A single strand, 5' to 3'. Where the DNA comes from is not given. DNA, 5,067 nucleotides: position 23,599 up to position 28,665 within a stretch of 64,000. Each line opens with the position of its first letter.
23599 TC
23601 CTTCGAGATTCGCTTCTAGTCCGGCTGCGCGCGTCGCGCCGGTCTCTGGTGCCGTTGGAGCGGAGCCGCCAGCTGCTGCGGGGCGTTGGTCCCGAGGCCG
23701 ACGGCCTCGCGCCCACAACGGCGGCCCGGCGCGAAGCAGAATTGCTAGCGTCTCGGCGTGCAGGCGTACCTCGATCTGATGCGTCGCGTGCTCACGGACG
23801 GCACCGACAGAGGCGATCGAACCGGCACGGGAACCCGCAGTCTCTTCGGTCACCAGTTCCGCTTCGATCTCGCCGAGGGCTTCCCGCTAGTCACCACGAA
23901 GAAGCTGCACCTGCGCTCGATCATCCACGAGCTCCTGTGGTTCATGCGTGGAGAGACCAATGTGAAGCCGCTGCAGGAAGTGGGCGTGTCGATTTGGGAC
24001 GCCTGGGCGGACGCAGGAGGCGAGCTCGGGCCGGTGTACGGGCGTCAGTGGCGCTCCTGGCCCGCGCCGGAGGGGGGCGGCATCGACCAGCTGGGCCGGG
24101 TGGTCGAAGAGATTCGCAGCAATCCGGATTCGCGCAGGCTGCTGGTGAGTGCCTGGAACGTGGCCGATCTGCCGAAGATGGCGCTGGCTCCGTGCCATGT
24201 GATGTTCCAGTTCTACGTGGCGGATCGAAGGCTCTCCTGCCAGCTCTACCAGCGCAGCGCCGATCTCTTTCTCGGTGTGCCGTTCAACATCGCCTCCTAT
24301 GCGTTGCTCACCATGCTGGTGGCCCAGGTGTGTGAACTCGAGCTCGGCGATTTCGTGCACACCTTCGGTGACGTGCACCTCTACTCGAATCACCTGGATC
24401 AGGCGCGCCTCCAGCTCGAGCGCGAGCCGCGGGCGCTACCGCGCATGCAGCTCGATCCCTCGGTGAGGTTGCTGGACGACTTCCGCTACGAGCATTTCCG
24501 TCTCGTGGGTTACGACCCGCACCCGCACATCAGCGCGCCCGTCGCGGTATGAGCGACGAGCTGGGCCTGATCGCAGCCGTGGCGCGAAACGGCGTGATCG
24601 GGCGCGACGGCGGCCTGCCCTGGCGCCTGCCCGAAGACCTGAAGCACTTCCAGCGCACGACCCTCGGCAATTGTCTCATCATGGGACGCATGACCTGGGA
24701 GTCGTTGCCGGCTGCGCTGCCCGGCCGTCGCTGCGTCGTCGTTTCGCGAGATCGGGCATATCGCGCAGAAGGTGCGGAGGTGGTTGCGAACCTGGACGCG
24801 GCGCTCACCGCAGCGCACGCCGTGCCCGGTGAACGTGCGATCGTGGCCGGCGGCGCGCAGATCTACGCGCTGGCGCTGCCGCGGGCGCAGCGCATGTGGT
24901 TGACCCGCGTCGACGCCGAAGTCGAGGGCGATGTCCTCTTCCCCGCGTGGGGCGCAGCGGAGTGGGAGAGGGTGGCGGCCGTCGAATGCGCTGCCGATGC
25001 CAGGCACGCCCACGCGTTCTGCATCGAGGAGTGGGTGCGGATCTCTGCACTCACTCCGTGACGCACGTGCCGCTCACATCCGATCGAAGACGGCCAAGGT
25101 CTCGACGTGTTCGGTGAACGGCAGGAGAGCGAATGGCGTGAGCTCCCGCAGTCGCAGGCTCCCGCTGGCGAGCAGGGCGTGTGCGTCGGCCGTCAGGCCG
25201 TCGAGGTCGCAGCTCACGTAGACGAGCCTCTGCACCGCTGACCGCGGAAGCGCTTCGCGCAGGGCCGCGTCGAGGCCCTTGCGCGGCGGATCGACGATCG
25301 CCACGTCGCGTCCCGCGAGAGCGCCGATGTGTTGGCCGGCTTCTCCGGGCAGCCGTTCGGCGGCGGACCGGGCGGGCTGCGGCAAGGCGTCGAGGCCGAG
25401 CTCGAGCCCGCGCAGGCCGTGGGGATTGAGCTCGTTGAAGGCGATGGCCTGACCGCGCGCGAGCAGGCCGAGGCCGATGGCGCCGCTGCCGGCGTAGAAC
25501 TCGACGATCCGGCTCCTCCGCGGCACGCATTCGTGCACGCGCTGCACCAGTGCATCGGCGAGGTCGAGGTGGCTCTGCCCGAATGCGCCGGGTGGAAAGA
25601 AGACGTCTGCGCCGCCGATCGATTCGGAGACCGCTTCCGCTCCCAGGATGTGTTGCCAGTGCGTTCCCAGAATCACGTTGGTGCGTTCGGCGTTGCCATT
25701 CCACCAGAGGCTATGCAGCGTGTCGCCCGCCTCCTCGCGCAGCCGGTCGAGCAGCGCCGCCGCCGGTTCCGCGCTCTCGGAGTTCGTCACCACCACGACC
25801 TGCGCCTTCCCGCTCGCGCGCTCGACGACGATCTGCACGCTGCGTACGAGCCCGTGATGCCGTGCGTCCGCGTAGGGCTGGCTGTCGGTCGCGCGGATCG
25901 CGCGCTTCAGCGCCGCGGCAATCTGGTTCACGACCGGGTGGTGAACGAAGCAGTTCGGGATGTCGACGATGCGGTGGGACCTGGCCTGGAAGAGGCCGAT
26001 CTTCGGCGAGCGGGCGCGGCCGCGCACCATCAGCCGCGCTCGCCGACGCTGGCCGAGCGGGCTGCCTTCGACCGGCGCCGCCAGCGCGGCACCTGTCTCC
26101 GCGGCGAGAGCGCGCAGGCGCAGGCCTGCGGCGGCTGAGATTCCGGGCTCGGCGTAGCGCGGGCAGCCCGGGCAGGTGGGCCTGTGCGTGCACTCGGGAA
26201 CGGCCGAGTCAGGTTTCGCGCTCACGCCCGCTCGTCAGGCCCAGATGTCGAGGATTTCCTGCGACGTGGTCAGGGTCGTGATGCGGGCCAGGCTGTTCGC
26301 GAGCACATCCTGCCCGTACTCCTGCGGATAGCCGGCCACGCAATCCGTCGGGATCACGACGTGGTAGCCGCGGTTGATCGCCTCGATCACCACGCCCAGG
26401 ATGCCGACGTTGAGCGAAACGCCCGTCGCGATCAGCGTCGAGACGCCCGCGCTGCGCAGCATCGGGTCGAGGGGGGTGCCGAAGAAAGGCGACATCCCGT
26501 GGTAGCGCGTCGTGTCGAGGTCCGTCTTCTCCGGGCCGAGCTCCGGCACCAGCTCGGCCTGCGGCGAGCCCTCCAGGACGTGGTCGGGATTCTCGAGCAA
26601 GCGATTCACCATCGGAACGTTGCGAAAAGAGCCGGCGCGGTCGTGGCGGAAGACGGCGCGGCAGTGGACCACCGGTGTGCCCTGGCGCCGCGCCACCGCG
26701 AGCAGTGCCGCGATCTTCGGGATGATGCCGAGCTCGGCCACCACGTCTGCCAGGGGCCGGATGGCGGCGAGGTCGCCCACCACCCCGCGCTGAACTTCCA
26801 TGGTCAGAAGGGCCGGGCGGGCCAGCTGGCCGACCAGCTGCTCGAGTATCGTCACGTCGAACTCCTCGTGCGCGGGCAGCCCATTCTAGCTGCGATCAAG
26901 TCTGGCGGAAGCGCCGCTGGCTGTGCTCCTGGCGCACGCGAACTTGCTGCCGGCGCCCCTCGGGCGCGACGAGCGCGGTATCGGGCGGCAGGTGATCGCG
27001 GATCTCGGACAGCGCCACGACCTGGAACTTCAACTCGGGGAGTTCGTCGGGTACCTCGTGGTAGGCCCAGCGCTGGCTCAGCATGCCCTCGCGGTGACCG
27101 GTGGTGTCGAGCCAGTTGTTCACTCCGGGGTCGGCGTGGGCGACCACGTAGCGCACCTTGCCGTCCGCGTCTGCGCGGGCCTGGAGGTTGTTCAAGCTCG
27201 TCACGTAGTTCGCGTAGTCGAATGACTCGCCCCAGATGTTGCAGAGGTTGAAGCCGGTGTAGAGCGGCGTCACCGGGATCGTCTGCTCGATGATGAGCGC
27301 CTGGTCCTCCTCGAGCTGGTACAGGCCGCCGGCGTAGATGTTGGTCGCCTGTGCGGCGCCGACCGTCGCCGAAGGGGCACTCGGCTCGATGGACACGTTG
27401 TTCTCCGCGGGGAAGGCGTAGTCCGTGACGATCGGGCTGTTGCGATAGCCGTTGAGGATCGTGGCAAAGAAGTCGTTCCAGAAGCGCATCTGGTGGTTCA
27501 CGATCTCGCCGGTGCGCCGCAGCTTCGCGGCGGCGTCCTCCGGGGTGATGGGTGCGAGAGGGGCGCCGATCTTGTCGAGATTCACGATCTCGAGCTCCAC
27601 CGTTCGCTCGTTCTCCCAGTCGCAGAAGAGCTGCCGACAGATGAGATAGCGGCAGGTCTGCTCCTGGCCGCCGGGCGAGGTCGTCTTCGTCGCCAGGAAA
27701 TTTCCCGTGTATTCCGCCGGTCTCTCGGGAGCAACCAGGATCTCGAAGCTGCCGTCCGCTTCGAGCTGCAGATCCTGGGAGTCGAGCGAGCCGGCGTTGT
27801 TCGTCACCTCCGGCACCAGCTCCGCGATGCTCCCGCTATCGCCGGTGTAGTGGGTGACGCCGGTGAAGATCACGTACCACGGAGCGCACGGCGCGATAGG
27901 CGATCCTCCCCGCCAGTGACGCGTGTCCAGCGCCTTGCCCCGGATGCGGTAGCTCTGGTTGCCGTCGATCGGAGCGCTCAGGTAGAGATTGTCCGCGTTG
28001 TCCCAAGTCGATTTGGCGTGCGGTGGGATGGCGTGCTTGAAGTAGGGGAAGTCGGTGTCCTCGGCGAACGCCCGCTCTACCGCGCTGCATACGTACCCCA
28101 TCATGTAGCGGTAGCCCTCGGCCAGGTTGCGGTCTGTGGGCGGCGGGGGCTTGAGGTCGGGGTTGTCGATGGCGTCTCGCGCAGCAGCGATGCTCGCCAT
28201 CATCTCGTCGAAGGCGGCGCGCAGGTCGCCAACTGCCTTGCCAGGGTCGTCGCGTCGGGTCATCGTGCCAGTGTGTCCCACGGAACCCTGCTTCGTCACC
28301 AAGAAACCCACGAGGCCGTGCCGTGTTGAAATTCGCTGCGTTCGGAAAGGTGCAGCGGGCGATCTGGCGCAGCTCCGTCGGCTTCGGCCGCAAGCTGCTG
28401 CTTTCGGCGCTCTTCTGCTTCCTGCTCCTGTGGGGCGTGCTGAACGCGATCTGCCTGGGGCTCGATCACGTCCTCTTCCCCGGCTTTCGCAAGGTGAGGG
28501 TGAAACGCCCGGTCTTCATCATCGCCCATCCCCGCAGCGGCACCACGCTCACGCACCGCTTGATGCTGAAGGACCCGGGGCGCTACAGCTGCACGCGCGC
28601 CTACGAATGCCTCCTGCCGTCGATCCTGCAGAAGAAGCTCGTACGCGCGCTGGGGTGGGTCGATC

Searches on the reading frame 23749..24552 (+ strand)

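Call 29: search_protein_families(library=pfam, proteins=[window:23749-24552:+], max_evalue=0.00001)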
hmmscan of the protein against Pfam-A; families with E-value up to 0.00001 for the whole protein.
window:23749-24552:+ (267 aa): 1 family
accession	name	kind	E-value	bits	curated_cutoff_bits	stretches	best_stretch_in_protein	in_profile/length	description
PF00303.24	Thymidylat_synt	-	3.4e-121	403.9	24.3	1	5-267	1-266/266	Thymidylate synthase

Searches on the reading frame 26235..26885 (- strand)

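Call 30: search_protein_families(library=pfam, proteins=[window:26235-26885:-], max_evalue=0.00001)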
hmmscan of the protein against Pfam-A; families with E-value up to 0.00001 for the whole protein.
window:26235-26885:- (216 aa): 1 family
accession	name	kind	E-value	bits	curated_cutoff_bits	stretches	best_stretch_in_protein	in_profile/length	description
PF00857.26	Isochorismatase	-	6.1e-31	108.3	27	1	25-209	2-174/175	Isochorismatase domain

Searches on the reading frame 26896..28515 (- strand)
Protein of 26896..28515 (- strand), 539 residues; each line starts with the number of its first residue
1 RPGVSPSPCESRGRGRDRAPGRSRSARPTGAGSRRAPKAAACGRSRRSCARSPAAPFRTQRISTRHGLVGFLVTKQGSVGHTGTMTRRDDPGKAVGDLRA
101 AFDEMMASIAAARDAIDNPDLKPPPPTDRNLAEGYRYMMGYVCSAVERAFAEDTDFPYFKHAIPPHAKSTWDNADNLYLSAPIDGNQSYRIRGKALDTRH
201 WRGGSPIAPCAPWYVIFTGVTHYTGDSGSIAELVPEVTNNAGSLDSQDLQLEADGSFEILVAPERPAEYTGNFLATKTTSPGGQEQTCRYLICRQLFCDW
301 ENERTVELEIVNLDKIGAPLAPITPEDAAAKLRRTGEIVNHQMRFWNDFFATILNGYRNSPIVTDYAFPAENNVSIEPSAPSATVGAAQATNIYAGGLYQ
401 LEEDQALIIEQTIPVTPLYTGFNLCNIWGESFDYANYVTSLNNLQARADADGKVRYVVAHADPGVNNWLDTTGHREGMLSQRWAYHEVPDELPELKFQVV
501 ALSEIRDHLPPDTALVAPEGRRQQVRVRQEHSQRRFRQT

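Call 30: search_protein_families(library=pfam, proteins=[window:26896-28515:-], max_evalue=0.00001)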
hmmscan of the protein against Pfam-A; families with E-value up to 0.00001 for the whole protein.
window:26896-28515:- (539 aa): 1 family
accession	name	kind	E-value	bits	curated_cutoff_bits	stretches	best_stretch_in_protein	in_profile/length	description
PF06742.16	DUF1214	-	8.5e-07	29.9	25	0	241-278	56-97/112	Protein of unknown function (DUF1214)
